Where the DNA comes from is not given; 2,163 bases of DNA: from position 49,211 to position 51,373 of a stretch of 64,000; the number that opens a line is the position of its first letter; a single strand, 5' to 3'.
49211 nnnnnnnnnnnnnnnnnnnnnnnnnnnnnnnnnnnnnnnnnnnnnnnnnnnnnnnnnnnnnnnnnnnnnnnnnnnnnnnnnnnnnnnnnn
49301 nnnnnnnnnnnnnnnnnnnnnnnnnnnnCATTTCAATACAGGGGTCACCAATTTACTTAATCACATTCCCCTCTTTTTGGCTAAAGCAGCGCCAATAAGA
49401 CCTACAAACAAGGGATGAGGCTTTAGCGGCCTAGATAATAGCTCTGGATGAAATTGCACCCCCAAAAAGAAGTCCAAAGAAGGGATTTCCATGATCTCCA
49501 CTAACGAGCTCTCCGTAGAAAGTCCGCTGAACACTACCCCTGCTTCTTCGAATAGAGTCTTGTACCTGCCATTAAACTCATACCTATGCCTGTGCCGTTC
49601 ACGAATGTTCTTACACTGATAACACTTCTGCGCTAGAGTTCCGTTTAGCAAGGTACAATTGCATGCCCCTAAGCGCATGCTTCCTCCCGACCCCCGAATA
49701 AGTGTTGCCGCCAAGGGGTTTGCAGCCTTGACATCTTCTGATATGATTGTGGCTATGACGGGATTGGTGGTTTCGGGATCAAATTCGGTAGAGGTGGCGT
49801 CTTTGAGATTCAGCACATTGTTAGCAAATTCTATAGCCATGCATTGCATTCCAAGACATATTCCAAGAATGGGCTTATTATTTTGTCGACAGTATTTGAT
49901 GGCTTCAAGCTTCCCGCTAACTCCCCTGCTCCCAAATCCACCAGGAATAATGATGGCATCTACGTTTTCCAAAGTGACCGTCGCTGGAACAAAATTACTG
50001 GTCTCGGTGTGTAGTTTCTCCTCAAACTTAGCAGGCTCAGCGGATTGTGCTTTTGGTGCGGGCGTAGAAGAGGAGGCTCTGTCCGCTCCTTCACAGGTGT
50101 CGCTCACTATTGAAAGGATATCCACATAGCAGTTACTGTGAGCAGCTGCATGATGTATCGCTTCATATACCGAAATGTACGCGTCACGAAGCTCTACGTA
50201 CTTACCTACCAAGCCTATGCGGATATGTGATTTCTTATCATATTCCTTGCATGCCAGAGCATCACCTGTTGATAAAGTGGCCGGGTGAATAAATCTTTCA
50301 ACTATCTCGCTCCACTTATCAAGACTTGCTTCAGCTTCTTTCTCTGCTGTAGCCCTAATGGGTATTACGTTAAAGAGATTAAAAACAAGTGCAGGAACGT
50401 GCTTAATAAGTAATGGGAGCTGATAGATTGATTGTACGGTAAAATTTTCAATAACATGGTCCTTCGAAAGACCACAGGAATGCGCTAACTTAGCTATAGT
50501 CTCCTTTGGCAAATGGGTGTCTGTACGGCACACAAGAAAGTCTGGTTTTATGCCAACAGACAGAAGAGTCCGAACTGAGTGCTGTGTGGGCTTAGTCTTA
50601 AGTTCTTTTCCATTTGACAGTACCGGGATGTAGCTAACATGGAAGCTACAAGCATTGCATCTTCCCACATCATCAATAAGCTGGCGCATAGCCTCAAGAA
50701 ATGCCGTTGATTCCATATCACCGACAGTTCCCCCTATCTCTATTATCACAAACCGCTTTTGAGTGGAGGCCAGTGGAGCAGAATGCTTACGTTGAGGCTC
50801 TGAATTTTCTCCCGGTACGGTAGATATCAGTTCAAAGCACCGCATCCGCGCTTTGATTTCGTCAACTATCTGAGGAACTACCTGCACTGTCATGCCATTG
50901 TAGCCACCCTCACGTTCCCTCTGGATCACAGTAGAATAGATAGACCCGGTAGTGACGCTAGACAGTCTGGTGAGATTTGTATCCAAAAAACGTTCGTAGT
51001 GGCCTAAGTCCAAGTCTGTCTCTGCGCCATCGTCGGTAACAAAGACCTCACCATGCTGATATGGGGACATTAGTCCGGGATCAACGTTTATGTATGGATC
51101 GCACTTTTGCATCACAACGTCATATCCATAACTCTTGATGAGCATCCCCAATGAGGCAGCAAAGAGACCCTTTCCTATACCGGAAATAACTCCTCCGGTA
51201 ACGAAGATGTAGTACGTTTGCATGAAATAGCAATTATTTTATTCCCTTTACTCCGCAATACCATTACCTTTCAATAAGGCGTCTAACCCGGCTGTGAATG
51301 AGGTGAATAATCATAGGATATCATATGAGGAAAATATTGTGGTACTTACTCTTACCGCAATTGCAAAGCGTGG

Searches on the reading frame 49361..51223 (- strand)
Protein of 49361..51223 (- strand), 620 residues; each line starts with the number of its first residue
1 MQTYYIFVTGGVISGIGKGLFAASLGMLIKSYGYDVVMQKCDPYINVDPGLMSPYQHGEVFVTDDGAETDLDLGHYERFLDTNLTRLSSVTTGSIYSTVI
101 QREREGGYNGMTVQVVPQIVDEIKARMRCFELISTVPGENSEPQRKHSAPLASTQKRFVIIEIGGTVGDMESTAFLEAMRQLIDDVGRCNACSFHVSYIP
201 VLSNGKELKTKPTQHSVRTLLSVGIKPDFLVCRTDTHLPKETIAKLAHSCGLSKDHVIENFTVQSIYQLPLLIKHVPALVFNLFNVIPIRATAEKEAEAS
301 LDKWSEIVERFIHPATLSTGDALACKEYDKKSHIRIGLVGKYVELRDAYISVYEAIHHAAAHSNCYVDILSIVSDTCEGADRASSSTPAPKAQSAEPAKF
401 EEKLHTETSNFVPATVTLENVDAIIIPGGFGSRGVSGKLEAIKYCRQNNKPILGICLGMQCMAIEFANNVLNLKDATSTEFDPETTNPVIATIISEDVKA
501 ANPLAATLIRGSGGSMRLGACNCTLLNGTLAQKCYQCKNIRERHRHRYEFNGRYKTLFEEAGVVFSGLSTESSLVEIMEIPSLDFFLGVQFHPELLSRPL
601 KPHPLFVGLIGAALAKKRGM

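Call 9: search_protein_families(library=pfam, proteins=[window:49361-51223:-], max_evalue=0.01)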
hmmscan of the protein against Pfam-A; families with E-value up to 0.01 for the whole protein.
window:49361-51223:- (620 aa): 7 families
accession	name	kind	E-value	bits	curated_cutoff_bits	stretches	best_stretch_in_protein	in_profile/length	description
PF06418.20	CTP_synth_N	-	1e-106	356.6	26.1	1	5-275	2-252/265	CTP synthase N-terminus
PF00117.34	GATase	-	6.6e-34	117.7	22.8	1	345-610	2-188/190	Glutamine amidotransferase class-I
PF07722.19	Peptidase_C26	-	8e-08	32.7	20.5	1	441-466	97-122/219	Peptidase C26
PF01174.25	SNO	-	0.00014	22.2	27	1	412-470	25-89/188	SNO glutamine amidotransferase family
PF01965.30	DJ-1_PfpI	-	0.00044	20.5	26.6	1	415-478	56-120/165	DJ-1/PfpI family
PF07685.20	GATase_3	-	0.0015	18.7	27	1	407-466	25-92/196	CobB/CobQ-like glutamine amidotransferase domain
PF01656.29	CbiA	-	0.0066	16.8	25.4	0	14-49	8-43/125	CobQ/CobB/MinD/ParA nucleotide binding domain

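Call 28: find_encoding_contigs(protein=window:49361-51223:-, flank=10000, max_places=8)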
Protein window:49361-51223:- (620 aa): 23 contigs read that carry it; 6 places shown.
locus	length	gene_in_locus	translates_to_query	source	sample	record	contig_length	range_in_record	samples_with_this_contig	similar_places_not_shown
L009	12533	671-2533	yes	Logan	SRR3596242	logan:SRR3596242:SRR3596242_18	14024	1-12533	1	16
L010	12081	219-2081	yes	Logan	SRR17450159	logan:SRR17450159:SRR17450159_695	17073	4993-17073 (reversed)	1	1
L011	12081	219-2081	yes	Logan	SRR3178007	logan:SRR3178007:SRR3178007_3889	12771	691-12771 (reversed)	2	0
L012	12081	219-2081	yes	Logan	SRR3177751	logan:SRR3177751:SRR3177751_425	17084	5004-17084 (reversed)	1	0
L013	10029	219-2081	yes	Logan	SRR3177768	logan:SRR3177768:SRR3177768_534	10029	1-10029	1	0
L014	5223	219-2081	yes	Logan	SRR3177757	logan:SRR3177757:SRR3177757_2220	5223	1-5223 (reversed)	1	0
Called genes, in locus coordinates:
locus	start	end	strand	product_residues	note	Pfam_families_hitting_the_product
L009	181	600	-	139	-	-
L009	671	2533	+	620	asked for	PF06418:CTP_synth_N, PF00117:GATase, PF07722:Peptidase_C26 (faint)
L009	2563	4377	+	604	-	PF00258:Flavodoxin_1, PF00667:FAD_binding_1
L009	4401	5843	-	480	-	PF12796:Ank_2, PF13637:Ank_4 (faint), PF13857:Ank_5 (faint), PF24521:Ank_KRIT1 (faint), PF00023:Ank (faint), PF13606:Ank_3 (faint), PF12796:Ank_2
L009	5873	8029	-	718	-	PF12796:Ank_2, PF13857:Ank_5 (weak), PF12796:Ank_2, PF12796:Ank_2, PF13637:Ank_4 (weak), PF00023:Ank (weak), PF12796:Ank_2, PF12796:Ank_2, +4 more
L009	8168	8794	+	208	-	-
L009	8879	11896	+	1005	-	PF13516:LRR_6 (faint), PF27087:LRR_TMOD-LMOD (faint), PF00560:LRR_1 (faint)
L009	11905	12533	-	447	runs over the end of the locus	PF25133:TYW2_N_2, PF02475:TRM5-TYW2_MTfase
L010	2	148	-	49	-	?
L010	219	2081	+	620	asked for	PF06418:CTP_synth_N, PF00117:GATase, PF07722:Peptidase_C26 (faint)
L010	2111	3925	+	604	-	PF00258:Flavodoxin_1, PF00667:FAD_binding_1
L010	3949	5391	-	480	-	PF12796:Ank_2, PF13637:Ank_4 (faint), PF13857:Ank_5 (faint), PF24521:Ank_KRIT1 (faint), PF00023:Ank (faint), PF13606:Ank_3 (faint), PF12796:Ank_2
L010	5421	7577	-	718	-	PF12796:Ank_2, PF13857:Ank_5 (weak), PF12796:Ank_2, PF12796:Ank_2, PF13637:Ank_4 (weak), PF00023:Ank (weak), PF12796:Ank_2, PF12796:Ank_2, +4 more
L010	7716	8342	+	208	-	-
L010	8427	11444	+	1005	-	PF13516:LRR_6 (faint), PF27087:LRR_TMOD-LMOD (faint), PF00560:LRR_1 (faint)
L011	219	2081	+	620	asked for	PF06418:CTP_synth_N, PF00117:GATase, PF07722:Peptidase_C26 (faint)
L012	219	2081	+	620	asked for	PF06418:CTP_synth_N, PF00117:GATase, PF07722:Peptidase_C26 (faint)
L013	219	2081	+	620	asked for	PF06418:CTP_synth_N, PF00117:GATase, PF07722:Peptidase_C26 (faint)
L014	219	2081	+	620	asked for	PF06418:CTP_synth_N, PF00117:GATase, PF07722:Peptidase_C26 (faint)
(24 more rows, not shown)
